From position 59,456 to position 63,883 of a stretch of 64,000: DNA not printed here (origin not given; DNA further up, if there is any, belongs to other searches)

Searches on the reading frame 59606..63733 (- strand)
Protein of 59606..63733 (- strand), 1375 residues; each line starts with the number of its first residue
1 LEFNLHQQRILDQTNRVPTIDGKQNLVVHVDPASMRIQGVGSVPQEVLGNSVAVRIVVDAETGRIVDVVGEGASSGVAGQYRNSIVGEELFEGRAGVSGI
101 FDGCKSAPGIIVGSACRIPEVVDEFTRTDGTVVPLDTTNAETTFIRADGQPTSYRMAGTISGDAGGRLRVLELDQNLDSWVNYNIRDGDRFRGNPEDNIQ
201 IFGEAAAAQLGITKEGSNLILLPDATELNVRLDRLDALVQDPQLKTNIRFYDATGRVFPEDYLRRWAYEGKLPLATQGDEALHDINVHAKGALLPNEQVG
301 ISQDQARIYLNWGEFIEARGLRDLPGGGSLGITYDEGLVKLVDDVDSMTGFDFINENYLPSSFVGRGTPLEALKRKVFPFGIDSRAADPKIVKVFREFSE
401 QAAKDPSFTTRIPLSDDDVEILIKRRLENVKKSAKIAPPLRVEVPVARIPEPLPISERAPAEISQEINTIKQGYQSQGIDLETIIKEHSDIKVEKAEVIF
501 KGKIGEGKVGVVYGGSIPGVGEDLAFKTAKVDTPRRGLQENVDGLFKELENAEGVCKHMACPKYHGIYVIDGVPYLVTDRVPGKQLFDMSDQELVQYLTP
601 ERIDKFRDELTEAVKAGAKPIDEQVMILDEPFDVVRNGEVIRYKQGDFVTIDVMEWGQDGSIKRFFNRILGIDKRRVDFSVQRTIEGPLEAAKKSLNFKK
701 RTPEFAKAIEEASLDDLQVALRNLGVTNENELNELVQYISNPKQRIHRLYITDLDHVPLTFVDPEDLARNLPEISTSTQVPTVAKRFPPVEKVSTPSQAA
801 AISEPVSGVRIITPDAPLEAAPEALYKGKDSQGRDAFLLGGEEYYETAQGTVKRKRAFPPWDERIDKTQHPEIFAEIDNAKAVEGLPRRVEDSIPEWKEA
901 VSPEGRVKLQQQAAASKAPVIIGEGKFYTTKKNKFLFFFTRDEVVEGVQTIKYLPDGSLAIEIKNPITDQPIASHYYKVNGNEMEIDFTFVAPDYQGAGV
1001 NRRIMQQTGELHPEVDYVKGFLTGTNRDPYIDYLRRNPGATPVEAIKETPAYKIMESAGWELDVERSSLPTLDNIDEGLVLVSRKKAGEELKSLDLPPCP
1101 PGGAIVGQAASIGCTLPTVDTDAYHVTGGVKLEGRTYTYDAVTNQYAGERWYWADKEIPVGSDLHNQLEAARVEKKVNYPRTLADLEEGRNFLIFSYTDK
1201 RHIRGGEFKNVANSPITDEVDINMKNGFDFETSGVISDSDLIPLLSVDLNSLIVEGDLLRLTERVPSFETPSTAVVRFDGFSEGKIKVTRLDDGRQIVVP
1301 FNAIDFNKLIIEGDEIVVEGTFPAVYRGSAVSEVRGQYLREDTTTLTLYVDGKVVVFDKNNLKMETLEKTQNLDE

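Call 71: find_encoding_contigs(protein=window:59606-63733:-, flank=10000, max_places=3)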
Protein window:59606-63733:- (1375 aa): no gene with exactly this product is on record in the collection.
